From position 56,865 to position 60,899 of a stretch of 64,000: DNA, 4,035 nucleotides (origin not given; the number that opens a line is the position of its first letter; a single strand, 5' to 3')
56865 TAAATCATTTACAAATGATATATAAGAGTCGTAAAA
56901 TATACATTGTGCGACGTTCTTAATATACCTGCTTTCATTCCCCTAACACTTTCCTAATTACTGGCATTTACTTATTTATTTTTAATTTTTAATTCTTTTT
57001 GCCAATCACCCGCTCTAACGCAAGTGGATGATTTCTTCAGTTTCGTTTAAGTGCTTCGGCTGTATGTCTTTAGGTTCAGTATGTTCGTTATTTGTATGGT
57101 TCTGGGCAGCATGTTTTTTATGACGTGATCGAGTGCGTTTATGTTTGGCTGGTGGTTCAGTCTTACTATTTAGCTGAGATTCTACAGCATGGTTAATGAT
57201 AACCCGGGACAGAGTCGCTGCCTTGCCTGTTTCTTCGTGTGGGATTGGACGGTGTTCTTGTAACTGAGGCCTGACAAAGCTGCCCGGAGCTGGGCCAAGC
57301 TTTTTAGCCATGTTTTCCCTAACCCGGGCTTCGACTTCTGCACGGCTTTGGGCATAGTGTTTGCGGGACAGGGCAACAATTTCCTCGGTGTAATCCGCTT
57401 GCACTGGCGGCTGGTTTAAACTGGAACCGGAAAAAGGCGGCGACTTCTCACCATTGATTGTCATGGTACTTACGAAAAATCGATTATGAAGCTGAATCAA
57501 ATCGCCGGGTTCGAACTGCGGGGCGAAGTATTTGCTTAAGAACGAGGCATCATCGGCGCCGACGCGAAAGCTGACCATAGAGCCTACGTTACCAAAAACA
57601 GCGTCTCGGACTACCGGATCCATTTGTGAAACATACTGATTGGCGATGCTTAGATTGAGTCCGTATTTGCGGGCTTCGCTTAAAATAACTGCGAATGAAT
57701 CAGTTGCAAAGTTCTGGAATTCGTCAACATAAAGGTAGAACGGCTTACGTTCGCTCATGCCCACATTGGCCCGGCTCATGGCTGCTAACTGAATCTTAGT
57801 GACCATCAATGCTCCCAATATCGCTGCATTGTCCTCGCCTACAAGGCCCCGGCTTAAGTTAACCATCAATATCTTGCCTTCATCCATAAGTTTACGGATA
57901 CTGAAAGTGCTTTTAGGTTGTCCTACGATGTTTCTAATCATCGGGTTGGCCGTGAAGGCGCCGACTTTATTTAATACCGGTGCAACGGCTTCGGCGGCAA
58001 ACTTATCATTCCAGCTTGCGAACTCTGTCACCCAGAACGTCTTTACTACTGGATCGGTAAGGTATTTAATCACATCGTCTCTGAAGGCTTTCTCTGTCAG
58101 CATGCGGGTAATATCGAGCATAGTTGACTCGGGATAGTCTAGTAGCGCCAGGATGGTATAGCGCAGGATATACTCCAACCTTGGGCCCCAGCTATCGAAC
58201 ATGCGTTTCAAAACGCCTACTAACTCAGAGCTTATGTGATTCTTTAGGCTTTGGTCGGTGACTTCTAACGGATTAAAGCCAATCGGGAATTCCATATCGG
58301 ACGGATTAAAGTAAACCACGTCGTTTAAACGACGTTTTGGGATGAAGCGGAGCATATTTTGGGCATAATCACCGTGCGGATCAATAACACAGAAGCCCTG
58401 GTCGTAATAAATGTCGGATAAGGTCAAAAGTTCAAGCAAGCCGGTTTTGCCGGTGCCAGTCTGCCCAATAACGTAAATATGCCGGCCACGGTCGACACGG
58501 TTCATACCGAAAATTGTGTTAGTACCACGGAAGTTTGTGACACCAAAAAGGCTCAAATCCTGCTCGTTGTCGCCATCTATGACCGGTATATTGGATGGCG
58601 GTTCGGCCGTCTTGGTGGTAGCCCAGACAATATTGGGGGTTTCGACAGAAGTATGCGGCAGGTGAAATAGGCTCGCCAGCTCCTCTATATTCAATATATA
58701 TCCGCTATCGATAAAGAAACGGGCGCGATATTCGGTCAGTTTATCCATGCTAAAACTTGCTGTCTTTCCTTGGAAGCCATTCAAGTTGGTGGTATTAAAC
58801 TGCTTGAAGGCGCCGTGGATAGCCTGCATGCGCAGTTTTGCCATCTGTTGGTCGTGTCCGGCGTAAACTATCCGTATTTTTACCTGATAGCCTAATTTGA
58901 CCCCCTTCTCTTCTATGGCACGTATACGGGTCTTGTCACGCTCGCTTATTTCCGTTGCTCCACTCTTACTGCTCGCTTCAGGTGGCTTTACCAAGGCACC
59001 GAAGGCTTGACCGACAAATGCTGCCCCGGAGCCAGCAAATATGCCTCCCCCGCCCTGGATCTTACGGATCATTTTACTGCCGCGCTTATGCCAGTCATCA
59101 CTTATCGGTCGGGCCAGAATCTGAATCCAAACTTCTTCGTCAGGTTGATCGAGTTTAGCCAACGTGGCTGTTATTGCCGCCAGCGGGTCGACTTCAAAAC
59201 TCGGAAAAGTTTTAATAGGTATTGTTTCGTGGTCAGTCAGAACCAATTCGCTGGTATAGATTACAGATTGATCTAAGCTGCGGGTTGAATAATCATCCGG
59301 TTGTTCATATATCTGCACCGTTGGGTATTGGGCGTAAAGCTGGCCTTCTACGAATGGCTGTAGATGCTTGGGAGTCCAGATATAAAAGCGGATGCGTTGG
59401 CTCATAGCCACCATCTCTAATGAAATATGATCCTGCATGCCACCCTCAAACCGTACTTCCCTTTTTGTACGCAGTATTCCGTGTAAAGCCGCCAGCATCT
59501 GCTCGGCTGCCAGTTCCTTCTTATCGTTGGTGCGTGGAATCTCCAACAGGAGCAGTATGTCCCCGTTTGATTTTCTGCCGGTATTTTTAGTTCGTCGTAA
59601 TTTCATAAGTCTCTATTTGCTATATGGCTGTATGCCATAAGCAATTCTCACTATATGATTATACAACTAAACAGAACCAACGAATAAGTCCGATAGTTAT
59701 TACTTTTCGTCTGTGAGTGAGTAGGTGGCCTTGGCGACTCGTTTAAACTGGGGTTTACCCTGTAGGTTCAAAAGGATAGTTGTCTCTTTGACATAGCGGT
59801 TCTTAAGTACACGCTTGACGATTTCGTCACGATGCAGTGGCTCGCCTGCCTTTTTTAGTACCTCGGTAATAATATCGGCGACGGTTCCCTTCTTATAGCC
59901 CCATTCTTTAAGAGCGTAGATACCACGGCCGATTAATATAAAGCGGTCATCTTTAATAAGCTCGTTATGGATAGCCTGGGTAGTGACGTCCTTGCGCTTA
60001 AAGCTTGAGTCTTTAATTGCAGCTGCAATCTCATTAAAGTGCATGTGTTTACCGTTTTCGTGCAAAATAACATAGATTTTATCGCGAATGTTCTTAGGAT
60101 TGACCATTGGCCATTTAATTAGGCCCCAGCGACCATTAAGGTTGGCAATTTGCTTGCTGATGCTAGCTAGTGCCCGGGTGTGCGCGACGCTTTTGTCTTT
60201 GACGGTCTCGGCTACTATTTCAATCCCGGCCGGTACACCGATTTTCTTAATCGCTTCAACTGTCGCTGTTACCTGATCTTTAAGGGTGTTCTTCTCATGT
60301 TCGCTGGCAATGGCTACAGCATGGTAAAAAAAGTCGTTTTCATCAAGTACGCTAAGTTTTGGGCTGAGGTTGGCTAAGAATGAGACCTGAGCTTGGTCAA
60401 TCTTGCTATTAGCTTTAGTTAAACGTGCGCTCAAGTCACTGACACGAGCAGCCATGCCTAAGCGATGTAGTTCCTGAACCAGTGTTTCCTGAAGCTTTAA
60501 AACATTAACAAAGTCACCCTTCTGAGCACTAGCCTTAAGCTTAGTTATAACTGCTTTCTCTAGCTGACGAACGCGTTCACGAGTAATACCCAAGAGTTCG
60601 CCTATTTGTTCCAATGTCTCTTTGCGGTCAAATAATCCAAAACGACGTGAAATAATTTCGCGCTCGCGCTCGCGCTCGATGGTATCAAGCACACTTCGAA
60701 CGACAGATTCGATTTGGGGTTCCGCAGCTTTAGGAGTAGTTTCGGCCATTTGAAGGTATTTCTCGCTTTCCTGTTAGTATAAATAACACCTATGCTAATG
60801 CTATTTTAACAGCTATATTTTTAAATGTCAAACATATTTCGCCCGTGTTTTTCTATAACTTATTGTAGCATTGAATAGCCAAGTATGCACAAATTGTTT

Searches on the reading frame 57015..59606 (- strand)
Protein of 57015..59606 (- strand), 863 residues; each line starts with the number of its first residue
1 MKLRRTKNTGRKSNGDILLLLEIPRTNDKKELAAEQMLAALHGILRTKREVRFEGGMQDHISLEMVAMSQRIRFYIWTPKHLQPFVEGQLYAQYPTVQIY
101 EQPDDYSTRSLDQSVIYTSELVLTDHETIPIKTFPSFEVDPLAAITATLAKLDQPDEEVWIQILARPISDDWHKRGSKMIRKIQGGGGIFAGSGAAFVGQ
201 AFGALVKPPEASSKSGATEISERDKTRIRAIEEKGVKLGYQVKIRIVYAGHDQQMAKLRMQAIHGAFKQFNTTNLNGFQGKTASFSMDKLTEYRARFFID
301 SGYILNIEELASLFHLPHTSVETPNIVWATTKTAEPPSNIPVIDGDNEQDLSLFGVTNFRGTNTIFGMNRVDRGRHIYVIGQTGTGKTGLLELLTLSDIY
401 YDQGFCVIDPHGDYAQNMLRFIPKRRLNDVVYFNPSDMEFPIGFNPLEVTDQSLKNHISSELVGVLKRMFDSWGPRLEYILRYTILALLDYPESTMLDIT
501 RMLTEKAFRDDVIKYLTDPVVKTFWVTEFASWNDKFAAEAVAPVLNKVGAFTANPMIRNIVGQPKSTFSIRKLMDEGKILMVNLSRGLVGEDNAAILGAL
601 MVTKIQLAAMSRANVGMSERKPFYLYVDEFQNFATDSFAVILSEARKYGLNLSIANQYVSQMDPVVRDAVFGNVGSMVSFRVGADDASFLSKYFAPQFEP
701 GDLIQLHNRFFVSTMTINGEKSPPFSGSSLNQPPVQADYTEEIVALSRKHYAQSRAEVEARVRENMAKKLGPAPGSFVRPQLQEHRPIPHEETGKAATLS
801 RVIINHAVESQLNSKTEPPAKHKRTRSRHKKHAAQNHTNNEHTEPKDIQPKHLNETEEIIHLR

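Call 10: search_protein_families(library=pfam, proteins=[window:57015-59606:-])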
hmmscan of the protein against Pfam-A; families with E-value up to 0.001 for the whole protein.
window:57015-59606:- (863 aa): 4 families
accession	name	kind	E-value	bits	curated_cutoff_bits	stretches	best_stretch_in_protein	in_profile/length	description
PF10412.15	TrwB_AAD_bind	-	1.9e-09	37.3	20.5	1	375-665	16-289/387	Type IV secretion-system coupling protein DNA-binding domain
PF01935.23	DUF87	-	1.3e-07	32.4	23.2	1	375-584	24-201/220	Helicase HerA, central domain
PF02534.20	T4SS-DNA_transf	-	6.9e-07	28.9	20.1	0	366-451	44-118/468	Type IV secretory system Conjugative DNA transfer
PF12696.13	TraG-D_C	-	0.00023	21.5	22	1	622-681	1-65/126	TraM recognition site of TraD and TraG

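Call 12: find_encoding_contigs(protein=window:57015-59606:-, flank=10000, max_places=10)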
Protein window:57015-59606:- (863 aa): 3 contigs read that carry it; 2 places shown.
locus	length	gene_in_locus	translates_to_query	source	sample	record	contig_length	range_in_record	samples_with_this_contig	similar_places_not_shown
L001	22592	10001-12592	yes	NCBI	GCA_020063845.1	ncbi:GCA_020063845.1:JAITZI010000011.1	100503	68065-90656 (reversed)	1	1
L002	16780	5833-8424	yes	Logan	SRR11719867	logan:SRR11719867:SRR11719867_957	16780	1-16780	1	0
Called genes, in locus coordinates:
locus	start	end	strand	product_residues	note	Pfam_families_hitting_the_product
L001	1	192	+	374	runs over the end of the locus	PF00072:Response_reg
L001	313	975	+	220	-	PF00849:PseudoU_synth_2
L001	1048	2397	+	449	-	PF00009:GTP_EFTU (weak), PF01926:MMR_HSR1, PF02421:FeoB_N, PF04548:AIG1 (weak), PF00009:GTP_EFTU (weak), PF01926:MMR_HSR1, PF02421:FeoB_N, PF14714:KH_dom-like, +4 more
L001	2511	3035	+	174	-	-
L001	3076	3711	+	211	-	PF01195:Pept_tRNA_hydro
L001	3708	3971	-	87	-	-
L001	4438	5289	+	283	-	PF02481:DNA_processg_A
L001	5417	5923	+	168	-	-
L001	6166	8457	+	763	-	PF01751:Toprim, PF01131:Topoisom_bac, PF13368:Toprim_C_rpt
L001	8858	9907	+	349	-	PF04545:Sigma70_r4, PF05066:HARE-HTH (faint)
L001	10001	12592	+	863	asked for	PF26449:DUF8128, PF02534:T4SS-DNA_transf (faint), PF01935:DUF87 (weak), PF10412:TrwB_AAD_bind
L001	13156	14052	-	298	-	-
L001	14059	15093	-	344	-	PF03033:Glyco_transf_28, PF04101:Glyco_tran_28_C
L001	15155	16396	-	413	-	PF01098:FTSW_RODA_SPOVE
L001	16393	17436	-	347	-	PF00953:Glycos_transf_4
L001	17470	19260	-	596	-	PF03717:PBP_dimer, PF00905:Transpeptidase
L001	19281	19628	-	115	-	-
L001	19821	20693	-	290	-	PF01795:Methyltransf_5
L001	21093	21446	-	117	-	PF02381:MraZ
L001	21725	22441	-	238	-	PF00657:Lipase_GDSL, PF13472:Lipase_GDSL_2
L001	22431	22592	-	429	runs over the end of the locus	PF00232:Glyco_hydro_1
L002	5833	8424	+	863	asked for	PF26449:DUF8128, PF02534:T4SS-DNA_transf (faint), PF01935:DUF87 (weak), PF10412:TrwB_AAD_bind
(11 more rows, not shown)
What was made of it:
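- dprA lies in the same block (call 12).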

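Call 14: find_related_loci(query=window:57015-59606:-, collection=genome_contigs, flank=10000)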
Query window:57015-59606:- (863 aa) in genome_contigs; peptide patterns used: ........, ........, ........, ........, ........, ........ (x = any residue, [..] = any of these).
600 stretches matched a pattern (row limit reached: there are more); 600 encode a relative of the query (tblastn E <= 1e-3); the best 80 are kept; 80 distinct loci.
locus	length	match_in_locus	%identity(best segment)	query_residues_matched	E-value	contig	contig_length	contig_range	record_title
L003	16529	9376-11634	70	13-763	0e+0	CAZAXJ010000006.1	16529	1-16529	MAG TPA_asm: uncultured Candidatus Saccharibacteria bacterium isolate SRP292972_co3_111 genome assembly, contig: NODE_16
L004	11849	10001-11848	85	4-619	0e+0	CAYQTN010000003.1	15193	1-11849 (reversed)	MAG TPA_asm: uncultured Candidatus Saccharibacteria bacterium isolate SRP319275_co1_160 genome assembly, contig: NODE_44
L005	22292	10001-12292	66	18-772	0e+0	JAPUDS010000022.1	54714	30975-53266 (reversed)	MAG: Candidatus Saccharibacteria bacterium isolate labscale reactor_MAG5 NODE_468_length_54714_cov_26.328070, whole geno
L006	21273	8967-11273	64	17-781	0e+0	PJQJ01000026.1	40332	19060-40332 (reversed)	MAG: Candidatus Saccharibacteria bacterium isolate ME_46_23 NODE_44_length_40448_cov_17_175946, whole genome shotgun seq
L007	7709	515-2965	60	15-846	0e+0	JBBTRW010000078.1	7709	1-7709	MAG: Patescibacteria group bacterium isolate H51-bin111_1 H51_bin111_1_000000000078, whole genome shotgun sequence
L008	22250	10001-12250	65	17-769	0e+0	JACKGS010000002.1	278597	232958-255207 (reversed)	MAG: Candidatus Nomurabacteria bacterium isolate HK-STAS-PATE-44 HK-STAS-PATE-44_2, whole genome shotgun sequence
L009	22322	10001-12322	64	18-781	0e+0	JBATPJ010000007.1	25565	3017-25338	MAG: Candidatus Saccharimonadales bacterium isolate MFD10525_ilm_asm_bin12 k127_223219, whole genome shotgun sequence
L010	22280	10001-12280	64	12-762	0e+0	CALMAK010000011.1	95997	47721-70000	MAG TPA_asm: uncultured Candidatus Saccharibacteria bacterium isolate SRR2107215_bin.18_CONCOCT_v1.1_MAG genome assembly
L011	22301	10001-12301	62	18-776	0e+0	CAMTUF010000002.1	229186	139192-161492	MAG: uncultured bacterium isolate G04_MAG_00029 genome assembly, contig: G04_MAG_00029_000000000001, whole genome shotgu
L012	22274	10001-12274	63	13-762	0e+0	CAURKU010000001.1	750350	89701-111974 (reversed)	MAG TPA_asm: uncultured Candidatus Saccharibacteria bacterium isolate ERR9968838_bin.34_MetaWRAP_v1.3_MAG genome assembl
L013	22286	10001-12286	63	18-769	0e+0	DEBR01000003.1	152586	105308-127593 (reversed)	MAG TPA_asm: Candidatus Saccharibacteria bacterium UBA2951 UBA2951_contig_16, whole genome shotgun sequence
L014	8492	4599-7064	59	1-820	0e+0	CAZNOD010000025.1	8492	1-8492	MAG TPA_asm: uncultured Candidatus Saccharibacteria bacterium isolate SRP187154_co1_275 genome assembly, contig: NODE_12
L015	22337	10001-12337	62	17-786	0e+0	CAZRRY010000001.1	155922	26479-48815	MAG TPA_asm: uncultured Candidatus Saccharibacteria bacterium isolate SRP285395_co1_33 genome assembly, contig: NODE_65_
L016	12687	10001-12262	63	17-762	0e+0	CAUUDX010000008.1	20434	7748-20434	MAG TPA_asm: uncultured Candidatus Saccharibacteria bacterium isolate ERR10228831_bin.7_MetaWRAP_v1.3_MAG genome assembl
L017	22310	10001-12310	63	4-767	0e+0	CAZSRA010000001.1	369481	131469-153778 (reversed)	MAG TPA_asm: uncultured Candidatus Saccharimonadales bacterium isolate SRP200132_co1_243 genome assembly, contig: NODE_1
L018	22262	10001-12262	63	17-762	0e+0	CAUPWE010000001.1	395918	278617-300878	MAG TPA_asm: uncultured Candidatus Saccharibacteria bacterium isolate ERR9968756_bin.18_MetaWRAP_v1.3_MAG genome assembl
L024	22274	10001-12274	62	17-763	0e+0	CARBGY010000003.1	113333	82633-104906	MAG TPA_asm: uncultured Candidatus Saccharibacteria bacterium isolate MGBC135681 genome assembly, contig: MGBC135681.3,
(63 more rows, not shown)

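Call 25: find_homologous_proteins(query=window:57015-59606:-, max_evalue=1e-50)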
Query window:57015-59606:- (863 aa): 7361 proteins with E <= 1e-50 among 8000 candidates; the best 120 are listed.
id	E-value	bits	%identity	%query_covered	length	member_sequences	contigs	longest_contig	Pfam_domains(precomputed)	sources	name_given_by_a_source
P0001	0.0e+0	1967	100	100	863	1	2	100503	PF26449.1,PF10412.16,PF01935.24,PF02534.21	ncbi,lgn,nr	ncbi:type IV secretion system DNA-binding domain-containing protein [Candidatus Saccharibacteria bac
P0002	0.0e+0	1593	81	100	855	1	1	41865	PF26449.1,PF10412.16,PF01935.24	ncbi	-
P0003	0.0e+0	1551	80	100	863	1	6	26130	PF26449.1,PF10412.16,PF01935.24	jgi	jgi:hypothetical protein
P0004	0.0e+0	1539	78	100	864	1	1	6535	PF26449.1,PF10412.16,PF01935.24,PF02534.21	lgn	-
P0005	0.0e+0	1536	79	100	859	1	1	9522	PF26449.1,PF10412.16,PF01935.24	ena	-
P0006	0.0e+0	1532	77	100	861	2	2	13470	PF26449.1,PF10412.16,PF01935.24,PF02534.21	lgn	-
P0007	0.0e+0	1524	79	100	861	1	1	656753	PF26449.1,PF10412.16,PF01935.24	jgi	jgi:hypothetical protein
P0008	0.0e+0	1510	78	98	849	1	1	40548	PF26449.1,PF10412.16,PF01935.24,PF02534.21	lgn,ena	-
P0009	0.0e+0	1499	76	99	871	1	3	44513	PF26449.1,PF10412.16,PF01935.24,PF02534.21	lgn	-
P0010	0.0e+0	1488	75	99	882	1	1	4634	PF26449.1,PF10412.16,PF01935.24,PF02534.21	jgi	-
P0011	0.0e+0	1486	76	100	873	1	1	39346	PF26449.1,PF10412.16,PF01935.24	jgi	-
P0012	0.0e+0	1480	75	98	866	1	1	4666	PF26449.1,PF10412.16,PF01935.24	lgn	-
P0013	0.0e+0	1478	76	98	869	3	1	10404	PF26449.1,PF10412.16,PF01935.24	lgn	-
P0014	0.0e+0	1477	76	98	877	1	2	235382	PF26449.1,PF10412.16,PF01935.24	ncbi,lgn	-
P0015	0.0e+0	1477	84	87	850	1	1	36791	PF26449.1,PF10412.16,PF01935.24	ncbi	-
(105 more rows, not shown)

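Call 35: search_protein_families(library=pfam, max_evalue=0.01, proteins=[L024:13075-13878:+, L024:13875-14606:+, L024:15030-15839:-, L024:16054-16743:-, L024:17193-18335:-, L024:18561-18845:-, L008:13159-14820:+, L008:14929-15477:+, L018:12574-13545:-, L017:12796-13998:-])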
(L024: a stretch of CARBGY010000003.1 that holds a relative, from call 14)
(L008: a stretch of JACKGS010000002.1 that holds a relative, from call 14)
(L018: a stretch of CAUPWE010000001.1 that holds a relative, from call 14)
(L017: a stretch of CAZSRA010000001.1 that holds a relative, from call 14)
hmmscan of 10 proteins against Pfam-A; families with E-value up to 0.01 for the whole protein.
L024:13075-13878:+ (267 aa): 1 family
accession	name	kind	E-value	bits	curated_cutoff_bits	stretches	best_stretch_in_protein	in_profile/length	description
PF13274.11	SocA_Panacea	-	0.00092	20.5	25.7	1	25-133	3-112/113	Antitoxin SocA-like, Panacea domain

L024:13875-14606:+ (243 aa): 1 family
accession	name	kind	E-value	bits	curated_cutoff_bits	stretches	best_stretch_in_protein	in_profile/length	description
PF02661.23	Fic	-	1.2e-13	52.1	24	1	82-186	5-91/93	Fic/DOC family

L024:15030-15839:- (269 aa): 2 families
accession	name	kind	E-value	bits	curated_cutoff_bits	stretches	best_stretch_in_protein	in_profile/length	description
PF23343.2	REP_ORF2-G2P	-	1.8e-14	54.3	27.8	1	66-177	2-99/99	Replication-associated protein ORF2/G2P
PF09372.15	PRANC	-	0.0066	17.2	25.8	1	52-105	3-57/97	PRANC domain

L024:16054-16743:- (229 aa): 0 families

L024:17193-18335:- (380 aa): 0 families

L024:18561-18845:- (94 aa): 0 families

L008:13159-14820:+ (553 aa): 2 families
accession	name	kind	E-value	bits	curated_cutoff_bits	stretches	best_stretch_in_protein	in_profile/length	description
PF10081.15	Abhydrolase_9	-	3.2e-117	391.1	26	1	258-547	1-288/288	Alpha/beta-hydrolase family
PF15420.11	Abhydrolase_9_N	-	5.4e-51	174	27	1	36-241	3-208/208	Alpha/beta-hydrolase family N-terminus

L008:14929-15477:+ (182 aa): 1 family
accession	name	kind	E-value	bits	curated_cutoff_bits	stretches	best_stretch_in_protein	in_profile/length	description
PF08712.16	Nfu_N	-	2.2e-06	28.1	27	1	52-146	1-85/88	Scaffold protein Nfu/NifU N terminal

L018:12574-13545:- (323 aa): 1 family
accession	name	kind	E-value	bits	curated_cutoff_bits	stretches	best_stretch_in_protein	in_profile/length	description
PF05901.16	Excalibur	-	7.2e-15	55.5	22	1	285-319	1-35/36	Excalibur calcium-binding domain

L017:12796-13998:- (400 aa): 1 family
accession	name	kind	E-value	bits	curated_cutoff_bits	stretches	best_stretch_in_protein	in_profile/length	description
PF04041.19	Glyco_hydro_130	-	2.3e-24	86.3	26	1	228-371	180-319/320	beta-1,4-mannooligosaccharide phosphorylase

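Call 36: search_protein_families(library=phrogs, max_evalue=0.01, proteins=[L024:13075-13878:+, L024:13875-14606:+, L024:15030-15839:-, L024:16054-16743:-, L024:16921-17193:-, L024:17193-18335:-, L024:18561-18845:-, L024:17186-17515:-])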
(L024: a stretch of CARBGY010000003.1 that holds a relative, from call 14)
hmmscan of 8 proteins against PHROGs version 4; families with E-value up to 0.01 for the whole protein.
L024:13075-13878:+ (267 aa): 1 family
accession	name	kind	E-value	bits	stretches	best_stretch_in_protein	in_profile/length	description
phrog_1281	-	unknown function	7.3e-05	23.5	1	2-153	9-150/195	-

L024:13875-14606:+ (243 aa): 6 families
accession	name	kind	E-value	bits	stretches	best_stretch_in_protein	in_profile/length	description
phrog_12747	-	unknown function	1.6e-11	45.2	1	81-194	56-162/211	-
phrog_5978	-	unknown function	2.7e-10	40.9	1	116-235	152-264/364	-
phrog_10690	-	unknown function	4e-08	33.7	1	87-218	205-327/346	-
phrog_23170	-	unknown function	8.6e-08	33.1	1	144-236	101-189/191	-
phrog_11900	-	unknown function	1.6e-07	32.1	1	138-231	127-213/230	-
phrog_13548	-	unknown function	0.00084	19.4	1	142-193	175-225/379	-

L024:15030-15839:- (269 aa): 2 families
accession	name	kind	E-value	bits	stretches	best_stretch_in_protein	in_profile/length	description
phrog_3419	-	DNA, RNA and nucleotide metabolism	2.8e-14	54.3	1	34-207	73-244/289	rolling circle DNA replication initiation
phrog_3584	-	DNA, RNA and nucleotide metabolism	8.6e-12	46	1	14-200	15-199/265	replication initiation protein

L024:16054-16743:- (229 aa): 0 families

L024:16921-17193:- (90 aa): 0 families

L024:17193-18335:- (380 aa): 0 families

L024:18561-18845:- (94 aa): 0 families

L024:17186-17515:- (109 aa): 0 families

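Call 66: search_solved_structures(query=window:57015-59606:-, max_evalue=0.01)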
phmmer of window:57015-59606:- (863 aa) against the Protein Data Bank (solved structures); distinct sequences matched with E-value up to 0.01: 2.
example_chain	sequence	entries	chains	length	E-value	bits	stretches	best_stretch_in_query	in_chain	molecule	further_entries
1gl6_A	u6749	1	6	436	4.7e-05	25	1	368-666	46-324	ATPASE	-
1e9r_A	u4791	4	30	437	4.7e-05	24.9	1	368-666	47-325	CONJUGAL TRANSFER PROTEIN TRWB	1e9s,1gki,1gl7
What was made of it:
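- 57015..59606 (-): TrwB/VirD4-like ATPase (DUF8128 plus TrwB_AAD_bind). The core site is linked to its 3' end across Saccharibacteria, even where the opposite neighbour changes from the dcw cluster to secDF. Calls 10, 12, 25 and 66 (PDB 1e9r TrwB, E = 4.7e-5).
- The ATPase is TrwB-like (calls 10, 66).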

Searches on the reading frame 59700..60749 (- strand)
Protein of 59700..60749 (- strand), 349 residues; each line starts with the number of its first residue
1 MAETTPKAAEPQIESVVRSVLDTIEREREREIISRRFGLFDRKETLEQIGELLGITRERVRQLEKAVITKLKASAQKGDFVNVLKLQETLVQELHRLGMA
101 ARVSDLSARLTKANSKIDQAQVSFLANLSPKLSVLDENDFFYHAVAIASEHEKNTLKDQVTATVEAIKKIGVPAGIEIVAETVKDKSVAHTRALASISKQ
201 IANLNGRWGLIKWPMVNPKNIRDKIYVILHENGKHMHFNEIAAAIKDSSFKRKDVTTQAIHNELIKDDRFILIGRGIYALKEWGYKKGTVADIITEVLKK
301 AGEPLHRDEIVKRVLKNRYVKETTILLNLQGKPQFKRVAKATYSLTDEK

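Call 10: search_protein_families(library=pfam, proteins=[window:59700-60749:-])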
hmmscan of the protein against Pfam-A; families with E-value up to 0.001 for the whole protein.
window:59700-60749:- (349 aa): 2 families
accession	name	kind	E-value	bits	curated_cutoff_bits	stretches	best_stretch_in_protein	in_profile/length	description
PF04545.22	Sigma70_r4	-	9.4e-13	47.9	24.1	1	27-72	7-49/50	Sigma-70, region 4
PF05066.19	HARE-HTH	-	9.6e-10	39.2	25.9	1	288-325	1-40/71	HB1, ASXL, restriction endonuclease HTH domain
